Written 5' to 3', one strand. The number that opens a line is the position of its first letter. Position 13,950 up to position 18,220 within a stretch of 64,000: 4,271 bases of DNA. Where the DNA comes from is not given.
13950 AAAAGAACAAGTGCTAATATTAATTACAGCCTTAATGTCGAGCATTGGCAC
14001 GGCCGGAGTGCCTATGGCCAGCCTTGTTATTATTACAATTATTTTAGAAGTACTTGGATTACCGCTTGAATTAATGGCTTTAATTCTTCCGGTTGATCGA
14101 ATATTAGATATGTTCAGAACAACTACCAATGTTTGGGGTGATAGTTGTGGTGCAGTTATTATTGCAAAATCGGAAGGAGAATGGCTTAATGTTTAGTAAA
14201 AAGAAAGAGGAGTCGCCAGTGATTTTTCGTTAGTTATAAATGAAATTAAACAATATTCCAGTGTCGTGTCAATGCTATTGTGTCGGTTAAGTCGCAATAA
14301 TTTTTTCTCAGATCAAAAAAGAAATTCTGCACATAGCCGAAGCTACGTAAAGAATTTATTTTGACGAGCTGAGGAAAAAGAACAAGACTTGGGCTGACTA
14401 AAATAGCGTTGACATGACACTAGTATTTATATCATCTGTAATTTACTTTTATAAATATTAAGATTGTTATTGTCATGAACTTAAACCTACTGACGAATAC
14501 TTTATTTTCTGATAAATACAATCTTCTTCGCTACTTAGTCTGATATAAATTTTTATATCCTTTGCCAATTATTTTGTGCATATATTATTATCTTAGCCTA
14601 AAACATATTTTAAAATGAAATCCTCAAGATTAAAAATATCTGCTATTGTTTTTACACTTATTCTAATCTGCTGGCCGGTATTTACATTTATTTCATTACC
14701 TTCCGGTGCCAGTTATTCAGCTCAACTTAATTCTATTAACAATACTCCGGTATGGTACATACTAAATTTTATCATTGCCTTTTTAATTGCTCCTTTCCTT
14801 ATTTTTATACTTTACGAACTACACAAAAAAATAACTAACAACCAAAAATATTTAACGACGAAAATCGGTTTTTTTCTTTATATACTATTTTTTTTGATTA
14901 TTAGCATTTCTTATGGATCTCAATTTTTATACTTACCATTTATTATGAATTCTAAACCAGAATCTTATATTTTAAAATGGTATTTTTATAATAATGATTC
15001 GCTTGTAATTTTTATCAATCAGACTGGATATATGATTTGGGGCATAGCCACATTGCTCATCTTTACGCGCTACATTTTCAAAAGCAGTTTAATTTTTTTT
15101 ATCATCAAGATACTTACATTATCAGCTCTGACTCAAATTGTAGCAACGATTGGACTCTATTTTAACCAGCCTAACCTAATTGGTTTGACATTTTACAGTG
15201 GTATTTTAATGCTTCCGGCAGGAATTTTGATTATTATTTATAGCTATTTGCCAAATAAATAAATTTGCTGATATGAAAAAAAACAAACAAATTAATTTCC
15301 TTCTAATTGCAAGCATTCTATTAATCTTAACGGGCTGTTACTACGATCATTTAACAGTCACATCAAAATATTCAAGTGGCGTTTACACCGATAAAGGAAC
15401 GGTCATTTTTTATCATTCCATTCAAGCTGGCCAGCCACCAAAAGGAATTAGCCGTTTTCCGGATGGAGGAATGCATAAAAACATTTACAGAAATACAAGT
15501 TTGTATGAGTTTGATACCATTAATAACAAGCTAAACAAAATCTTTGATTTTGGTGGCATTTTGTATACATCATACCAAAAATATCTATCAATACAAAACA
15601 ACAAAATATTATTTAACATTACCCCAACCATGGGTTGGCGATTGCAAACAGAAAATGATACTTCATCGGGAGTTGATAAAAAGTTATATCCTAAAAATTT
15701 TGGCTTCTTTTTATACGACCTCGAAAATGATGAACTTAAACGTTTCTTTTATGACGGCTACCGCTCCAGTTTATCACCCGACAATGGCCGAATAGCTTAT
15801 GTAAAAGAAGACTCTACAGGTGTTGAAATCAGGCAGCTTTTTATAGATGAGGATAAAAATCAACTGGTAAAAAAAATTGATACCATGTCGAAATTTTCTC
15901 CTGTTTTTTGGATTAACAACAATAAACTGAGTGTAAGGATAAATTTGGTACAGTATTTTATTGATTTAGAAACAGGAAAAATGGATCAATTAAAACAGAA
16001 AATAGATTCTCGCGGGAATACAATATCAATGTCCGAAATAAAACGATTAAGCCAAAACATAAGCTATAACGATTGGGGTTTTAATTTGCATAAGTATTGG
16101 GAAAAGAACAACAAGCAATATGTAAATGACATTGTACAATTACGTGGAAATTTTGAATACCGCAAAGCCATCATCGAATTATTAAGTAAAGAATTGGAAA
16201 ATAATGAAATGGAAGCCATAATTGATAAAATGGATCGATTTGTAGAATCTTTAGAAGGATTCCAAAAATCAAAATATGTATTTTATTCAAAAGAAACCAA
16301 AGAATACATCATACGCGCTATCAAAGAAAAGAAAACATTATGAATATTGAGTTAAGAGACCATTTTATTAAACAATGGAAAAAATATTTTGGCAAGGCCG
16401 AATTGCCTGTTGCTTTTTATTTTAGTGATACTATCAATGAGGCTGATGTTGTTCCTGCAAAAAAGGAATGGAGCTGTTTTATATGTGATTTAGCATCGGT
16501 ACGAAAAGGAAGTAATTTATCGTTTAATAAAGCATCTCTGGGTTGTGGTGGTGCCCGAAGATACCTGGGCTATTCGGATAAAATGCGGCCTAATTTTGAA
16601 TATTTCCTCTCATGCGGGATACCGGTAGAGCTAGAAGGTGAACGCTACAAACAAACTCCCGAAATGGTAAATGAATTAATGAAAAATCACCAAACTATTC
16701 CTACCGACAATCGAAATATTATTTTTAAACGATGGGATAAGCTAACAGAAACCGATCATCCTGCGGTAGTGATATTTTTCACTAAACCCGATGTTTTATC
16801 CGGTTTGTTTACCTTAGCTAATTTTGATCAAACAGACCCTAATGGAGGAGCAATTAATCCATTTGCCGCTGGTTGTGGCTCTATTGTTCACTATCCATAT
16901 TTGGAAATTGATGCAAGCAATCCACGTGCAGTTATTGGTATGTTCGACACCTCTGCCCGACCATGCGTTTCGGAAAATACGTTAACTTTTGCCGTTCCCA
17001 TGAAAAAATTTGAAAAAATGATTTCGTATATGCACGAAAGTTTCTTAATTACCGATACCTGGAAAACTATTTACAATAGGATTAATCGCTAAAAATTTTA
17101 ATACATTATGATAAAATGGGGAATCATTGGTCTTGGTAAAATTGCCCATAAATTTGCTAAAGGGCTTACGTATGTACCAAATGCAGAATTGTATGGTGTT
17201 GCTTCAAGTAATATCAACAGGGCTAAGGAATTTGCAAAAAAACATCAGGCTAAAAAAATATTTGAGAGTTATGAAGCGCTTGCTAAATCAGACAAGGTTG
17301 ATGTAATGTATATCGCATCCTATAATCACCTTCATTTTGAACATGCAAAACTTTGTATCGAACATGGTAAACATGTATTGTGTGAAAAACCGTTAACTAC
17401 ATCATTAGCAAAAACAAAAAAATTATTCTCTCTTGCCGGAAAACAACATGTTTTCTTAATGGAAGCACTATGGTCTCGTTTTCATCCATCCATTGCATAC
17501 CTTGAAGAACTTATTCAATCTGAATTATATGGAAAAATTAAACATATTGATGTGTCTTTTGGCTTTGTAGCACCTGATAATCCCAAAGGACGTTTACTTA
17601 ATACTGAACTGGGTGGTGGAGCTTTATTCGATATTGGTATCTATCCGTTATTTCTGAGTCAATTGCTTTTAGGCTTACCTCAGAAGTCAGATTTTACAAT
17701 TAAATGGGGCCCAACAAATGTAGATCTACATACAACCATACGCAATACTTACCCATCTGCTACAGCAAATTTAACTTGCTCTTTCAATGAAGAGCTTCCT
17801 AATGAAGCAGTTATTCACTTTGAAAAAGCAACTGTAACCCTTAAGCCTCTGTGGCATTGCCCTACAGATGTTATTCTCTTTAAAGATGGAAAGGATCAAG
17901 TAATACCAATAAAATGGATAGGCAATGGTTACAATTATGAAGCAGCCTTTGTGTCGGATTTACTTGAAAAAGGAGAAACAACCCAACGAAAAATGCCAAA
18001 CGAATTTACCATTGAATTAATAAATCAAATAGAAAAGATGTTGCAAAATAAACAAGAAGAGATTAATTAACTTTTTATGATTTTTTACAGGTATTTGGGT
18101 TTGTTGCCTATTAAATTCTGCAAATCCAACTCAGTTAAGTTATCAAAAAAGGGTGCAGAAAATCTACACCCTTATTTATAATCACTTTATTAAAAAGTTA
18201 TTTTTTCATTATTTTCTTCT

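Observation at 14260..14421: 162-nt near-perfect hairpin with strand-asymmetric G:U pairs downstream of the gltP-like gene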

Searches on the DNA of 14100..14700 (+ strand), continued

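Call 48: search_with_rna_model(model_id=R1, sources=[L100, L101, L102, L103, L104, L105, L106, L107, L108, L109, L110, L111, L112, L113, L114, L115, L116, L117, L118, L119, L120, L121, L122, L123, L124, L125, L126, L127, L128, L129, L130, L131, L132, L133, L134, L135, L136, L137, L138, L139, L140, L141, L142, L143, L144, L145, L146, L147, L148, L149], max_evalue=0.001, make_alignment=true)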
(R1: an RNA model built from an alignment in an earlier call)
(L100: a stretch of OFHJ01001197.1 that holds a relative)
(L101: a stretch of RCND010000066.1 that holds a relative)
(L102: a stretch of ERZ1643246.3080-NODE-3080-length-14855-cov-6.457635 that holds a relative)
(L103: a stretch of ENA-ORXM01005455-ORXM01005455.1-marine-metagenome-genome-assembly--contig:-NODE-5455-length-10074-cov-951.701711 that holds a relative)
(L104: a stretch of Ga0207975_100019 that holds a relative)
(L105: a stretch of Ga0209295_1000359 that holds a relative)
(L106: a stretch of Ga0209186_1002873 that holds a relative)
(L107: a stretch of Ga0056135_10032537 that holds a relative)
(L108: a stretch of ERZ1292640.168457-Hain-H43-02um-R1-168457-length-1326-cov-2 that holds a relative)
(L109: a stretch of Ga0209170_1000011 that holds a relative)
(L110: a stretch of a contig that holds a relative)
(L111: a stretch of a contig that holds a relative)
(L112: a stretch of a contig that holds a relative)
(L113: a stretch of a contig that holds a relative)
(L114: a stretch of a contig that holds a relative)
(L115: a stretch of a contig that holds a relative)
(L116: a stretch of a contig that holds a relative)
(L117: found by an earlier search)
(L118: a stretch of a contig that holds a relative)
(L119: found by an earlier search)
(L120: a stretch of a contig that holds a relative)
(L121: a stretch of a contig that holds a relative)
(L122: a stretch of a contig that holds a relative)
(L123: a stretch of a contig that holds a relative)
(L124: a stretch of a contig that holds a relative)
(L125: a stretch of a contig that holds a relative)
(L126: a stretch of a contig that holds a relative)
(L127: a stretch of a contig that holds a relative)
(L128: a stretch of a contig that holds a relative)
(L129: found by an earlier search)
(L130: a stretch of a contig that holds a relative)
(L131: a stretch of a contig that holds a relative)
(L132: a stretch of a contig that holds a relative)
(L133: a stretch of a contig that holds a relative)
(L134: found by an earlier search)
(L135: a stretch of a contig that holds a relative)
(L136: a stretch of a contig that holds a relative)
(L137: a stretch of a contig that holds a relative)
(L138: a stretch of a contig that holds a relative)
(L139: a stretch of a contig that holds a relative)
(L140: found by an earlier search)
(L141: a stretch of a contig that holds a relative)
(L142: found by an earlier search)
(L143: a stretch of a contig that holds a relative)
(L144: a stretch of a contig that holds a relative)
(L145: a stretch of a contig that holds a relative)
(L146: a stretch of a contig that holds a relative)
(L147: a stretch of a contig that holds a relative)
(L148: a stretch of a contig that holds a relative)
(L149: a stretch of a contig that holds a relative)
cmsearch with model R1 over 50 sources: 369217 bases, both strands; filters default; matches with E-value up to 0.001: 113.
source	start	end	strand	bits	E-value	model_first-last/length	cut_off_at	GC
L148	2630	2794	-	150.3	1.5e-27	1-164/164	no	0.4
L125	488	648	-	95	1.9e-16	1-164/164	no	0.43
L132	2637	2753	+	94.5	2.3e-16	1-116/164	3'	0.39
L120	149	314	-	91.8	8.4e-16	1-164/164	no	0.41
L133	251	413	+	91.3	1.1e-15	1-164/164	no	0.29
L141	10972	11134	+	90.4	1.6e-15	1-164/164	no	0.29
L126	7250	7415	+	90.3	1.7e-15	1-164/164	no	0.4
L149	147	307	+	89.7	2.1e-15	1-164/164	no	0.32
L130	712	874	+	89.2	2.7e-15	1-164/164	no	0.29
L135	13582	13744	-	89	3e-15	1-164/164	no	0.29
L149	636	798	+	89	3e-15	1-164/164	no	0.29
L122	25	187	+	87.6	5.6e-15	1-164/164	no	0.29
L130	2290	2452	+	87.2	6.7e-15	1-164/164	no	0.29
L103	2675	2837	-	87.1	7.2e-15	1-164/164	no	0.29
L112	3230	3392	+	86.6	9.2e-15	1-164/164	no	0.29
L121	6663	6825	+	85.6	1.4e-14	1-164/164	no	0.29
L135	8103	8264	+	84.9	2e-14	1-164/164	no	0.34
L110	226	388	-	84.2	2.7e-14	1-164/164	no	0.31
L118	426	588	+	84.2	2.8e-14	1-164/164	no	0.29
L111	6250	6412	-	83.5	3.7e-14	1-164/164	no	0.48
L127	953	1115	-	83.2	4.4e-14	1-164/164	no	0.29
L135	9734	9896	-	80.6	1.4e-13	1-164/164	no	0.34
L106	1898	2060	-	79.5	2.4e-13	1-164/164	no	0.28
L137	12475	12638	-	79.3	2.7e-13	1-164/164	no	0.49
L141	11225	11384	-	79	3e-13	1-164/164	no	0.32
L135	10050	10212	-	78.9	3.2e-13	1-164/164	no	0.33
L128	7736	7895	+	78.6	3.6e-13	1-164/164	no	0.33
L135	9324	9483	-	77.5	6e-13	1-164/164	no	0.32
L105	4779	4940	-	76.9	7.8e-13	1-164/164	no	0.31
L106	2433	2593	+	76.3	1e-12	1-164/164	no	0.35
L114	100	265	+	75.7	1.4e-12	1-164/164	no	0.41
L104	3036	3194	-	74.7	2.2e-12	1-164/164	no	0.29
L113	2013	2174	-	74.6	2.3e-12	1-164/164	no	0.36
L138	78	243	+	74.3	2.7e-12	1-164/164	no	0.43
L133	1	150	+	72.9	5.1e-12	14-164/164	5'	0.31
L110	5442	5602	-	72.5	6.1e-12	1-164/164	no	0.35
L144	1422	1582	-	71.4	1e-11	1-164/164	no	0.29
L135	841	1004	-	71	1.2e-11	1-164/164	no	0.32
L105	1747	1904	-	70.1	1.8e-11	1-164/164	no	0.33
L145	7974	8137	-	70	1.9e-11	1-164/164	no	0.49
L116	3028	3188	-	69.5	2.5e-11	1-164/164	no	0.34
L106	8312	8466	+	69.3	2.6e-11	1-164/164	no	0.35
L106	8123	8283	+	68.9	3.2e-11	1-164/164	no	0.33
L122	4499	4659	-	68.8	3.3e-11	1-164/164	no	0.3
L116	2638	2792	-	68.7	3.5e-11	1-164/164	no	0.32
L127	757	917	+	68.4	4e-11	1-164/164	no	0.3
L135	1280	1445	+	67.8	5.2e-11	1-164/164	no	0.36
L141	10644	10809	-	67.8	5.2e-11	1-164/164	no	0.36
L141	9855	10018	-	67.6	5.9e-11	1-164/164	no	0.32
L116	1205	1368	+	67.3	6.8e-11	1-164/164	no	0.3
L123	589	754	+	65.6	1.5e-10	1-164/164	no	0.36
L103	6996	7156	+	64.8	2.1e-10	1-164/164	no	0.35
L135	2065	2230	-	64.7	2.2e-10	1-164/164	no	0.36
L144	5931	6096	+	63.9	3.2e-10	1-164/164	no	0.36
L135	2236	2384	-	62.6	5.8e-10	1-164/164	no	0.32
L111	1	154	-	61.2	1.1e-09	1-154/164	3'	0.5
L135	10050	10212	+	59.5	2.4e-09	1-164/164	no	0.33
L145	880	1042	-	57.6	5.8e-09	1-164/164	no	0.45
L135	8103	8264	-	57.4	6.5e-09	1-164/164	no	0.34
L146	111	263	+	56.9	8.1e-09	1-164/164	no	0.39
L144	2354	2446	-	56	1.2e-08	36-127/164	no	0.31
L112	7037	7129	+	56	1.2e-08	36-127/164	no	0.31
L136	6618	6712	-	55.3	1.7e-08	35-128/164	no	0.31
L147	6138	6227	+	54.1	2.9e-08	38-127/164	no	0.37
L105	4445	4608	+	54.1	3e-08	1-164/164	no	0.24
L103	3766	3920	-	52.8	5.5e-08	1-164/164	no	0.29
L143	1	87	+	52.2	7e-08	42-127/164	no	0.29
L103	477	625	-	49.9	2.1e-07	1-164/164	no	0.3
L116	2797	2950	-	49.7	2.3e-07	1-164/164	no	0.25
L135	14411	14564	-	49.7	2.3e-07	1-164/164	no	0.25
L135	9488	9641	-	49.7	2.3e-07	1-164/164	no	0.25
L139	4349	4471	+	48.8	3.4e-07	1-122/164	3'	0.29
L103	1755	1942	+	48.4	4.2e-07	1-164/164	no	0.35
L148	2630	2794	+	47.8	5.3e-07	1-164/164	no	0.4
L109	292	381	-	46.5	1e-06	38-127/164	no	0.4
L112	2755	2916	-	46.4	1.1e-06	1-164/164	no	0.35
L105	5479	5643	+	46.1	1.2e-06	1-164/164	no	0.31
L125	488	648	+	45.1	1.8e-06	1-164/164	no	0.43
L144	1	121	-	44.5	2.5e-06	1-120/164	3'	0.29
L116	3979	4166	-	43.9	3.3e-06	1-164/164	no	0.36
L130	712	874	-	43.2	4.5e-06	1-164/164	no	0.29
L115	1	116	+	42.9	5.3e-06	47-164/164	5'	0.31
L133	251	413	-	42.6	6.1e-06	1-164/164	no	0.29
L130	2290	2452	-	41.6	9.3e-06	1-164/164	no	0.29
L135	13582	13744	+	41.6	9.4e-06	1-164/164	no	0.29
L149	636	798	-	41.6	9.4e-06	1-164/164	no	0.29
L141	10972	11134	-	40.3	1.7e-05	1-164/164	no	0.29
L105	243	340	-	39.8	2.2e-05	34-129/164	no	0.38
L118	426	588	-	39.6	2.4e-05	1-164/164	no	0.29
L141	6528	6714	+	39.2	2.8e-05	1-164/164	no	0.36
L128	1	102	+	39.2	2.9e-05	61-164/164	5'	0.32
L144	10443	10534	-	38.9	3.3e-05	34-129/164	no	0.33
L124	33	132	-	38.4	4.1e-05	32-131/164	no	0.61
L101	2866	3025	-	38.4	4.2e-05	1-164/164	no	0.36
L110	226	388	+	37.9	5.1e-05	1-164/164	no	0.31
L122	25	187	-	37.7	5.8e-05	1-164/164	no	0.29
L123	800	869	-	37.6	5.9e-05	47-117/164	no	0.33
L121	6665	6823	-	36.8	8.5e-05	1-164/164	no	0.3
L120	149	314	+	36.5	0.0001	1-164/164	no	0.41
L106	1900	2058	+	36.4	0.0001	1-164/164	no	0.29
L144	5931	6096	-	36.4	0.00011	1-164/164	no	0.36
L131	1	80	-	36.1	0.00012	43-121/164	3'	0.34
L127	953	1115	+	35.4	0.00016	1-164/164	no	0.29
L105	1905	2062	-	35.2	0.00018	1-164/164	no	0.32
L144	13497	13688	+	35.2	0.00018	1-164/164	no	0.38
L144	2064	2240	-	34.8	0.00022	1-164/164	no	0.36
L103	2675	2837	+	34.8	0.00022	1-164/164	no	0.29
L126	7250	7415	-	34.1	0.0003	1-164/164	no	0.4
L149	1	147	-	33.9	0.00033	1-146/164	3'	0.37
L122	7938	8044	+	33.8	0.00035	1-106/164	3'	0.28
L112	3230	3392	-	32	0.00081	1-164/164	no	0.29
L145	10630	10836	-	31.9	0.00084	1-164/164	no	0.5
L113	6422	6489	+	31.7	0.00091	48-116/164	no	0.29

Alignment A5: 113 matches aligned to the model, 295 columns, each read 5' to 3' on its own strand. Consensus structure (alignment columns), stored with it:
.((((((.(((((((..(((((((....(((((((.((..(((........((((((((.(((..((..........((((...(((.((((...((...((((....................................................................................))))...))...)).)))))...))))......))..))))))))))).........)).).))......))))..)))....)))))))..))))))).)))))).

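Call 65: search_dna_similar(query=window:14259-14422:+, collection=plasmids, mode=distant, max_rows=15)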
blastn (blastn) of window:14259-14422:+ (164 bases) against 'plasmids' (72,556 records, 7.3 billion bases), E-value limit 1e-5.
No match.

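Call 66: search_dna_similar(query=window:14259-14422:+, collection=phages, mode=distant, max_rows=10)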
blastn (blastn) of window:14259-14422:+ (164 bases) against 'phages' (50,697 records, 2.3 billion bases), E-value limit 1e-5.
No match.

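Call 79: search_with_rna_model(model_id=R1, sources=[L158, L159, L160, L161, L162, L163, L164, L165, L166, L151, L152, L153, L156], max_evalue=0.001)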
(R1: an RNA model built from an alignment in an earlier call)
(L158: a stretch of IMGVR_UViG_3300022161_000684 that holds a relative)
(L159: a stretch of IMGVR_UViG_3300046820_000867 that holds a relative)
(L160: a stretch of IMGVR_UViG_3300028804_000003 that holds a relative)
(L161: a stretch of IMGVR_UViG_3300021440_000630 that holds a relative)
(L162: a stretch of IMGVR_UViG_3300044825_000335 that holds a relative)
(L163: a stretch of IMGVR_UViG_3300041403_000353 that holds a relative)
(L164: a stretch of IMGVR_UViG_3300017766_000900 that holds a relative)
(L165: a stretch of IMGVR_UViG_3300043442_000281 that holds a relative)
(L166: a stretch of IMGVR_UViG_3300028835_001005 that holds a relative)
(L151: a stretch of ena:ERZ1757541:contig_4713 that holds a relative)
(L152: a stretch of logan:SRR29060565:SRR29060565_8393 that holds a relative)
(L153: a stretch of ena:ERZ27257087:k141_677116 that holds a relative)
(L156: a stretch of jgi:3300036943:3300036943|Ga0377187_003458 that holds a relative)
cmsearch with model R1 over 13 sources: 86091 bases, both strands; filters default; matches with E-value up to 0.001: 0.
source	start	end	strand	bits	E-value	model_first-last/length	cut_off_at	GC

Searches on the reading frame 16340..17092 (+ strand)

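Call 10: search_protein_families(library=pfam, proteins=[window:16340-17092:+])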
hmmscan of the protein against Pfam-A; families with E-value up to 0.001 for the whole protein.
window:16340-17092:+ (250 aa): 1 family
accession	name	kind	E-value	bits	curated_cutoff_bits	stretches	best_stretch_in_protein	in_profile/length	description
PF02596.20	DUF169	-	6.4e-30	105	27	1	21-228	10-207/209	Uncharacterised ArCR, COG2043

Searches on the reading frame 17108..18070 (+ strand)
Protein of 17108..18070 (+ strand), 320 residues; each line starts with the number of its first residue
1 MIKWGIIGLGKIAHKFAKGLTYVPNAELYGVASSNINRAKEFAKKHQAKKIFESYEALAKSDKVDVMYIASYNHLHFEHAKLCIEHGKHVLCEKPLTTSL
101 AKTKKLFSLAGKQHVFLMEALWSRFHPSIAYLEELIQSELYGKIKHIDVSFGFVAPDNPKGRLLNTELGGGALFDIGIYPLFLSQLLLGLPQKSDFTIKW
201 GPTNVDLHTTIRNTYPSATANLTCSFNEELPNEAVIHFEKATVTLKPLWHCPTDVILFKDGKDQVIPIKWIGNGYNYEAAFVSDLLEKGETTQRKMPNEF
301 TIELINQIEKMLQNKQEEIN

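Call 10: search_protein_families(library=pfam, proteins=[window:17108-18070:+])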
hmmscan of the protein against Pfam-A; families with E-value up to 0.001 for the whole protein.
window:17108-18070:+ (320 aa): 3 families
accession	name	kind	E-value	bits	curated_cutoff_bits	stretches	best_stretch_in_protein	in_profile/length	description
PF01408.29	GFO_IDH_MocA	-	2.8e-29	102.7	24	1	2-119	1-118/120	Oxidoreductase family, NAD-binding Rossmann fold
PF22725.1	GFO_IDH_MocA_C3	-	6.6e-14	52.4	27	1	131-243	3-123/124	GFO/IDH/MocA C-terminal domain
PF03447.22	NAD_binding_3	-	9.5e-05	23.5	24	1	8-115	1-111/116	Homoserine dehydrogenase, NAD binding domain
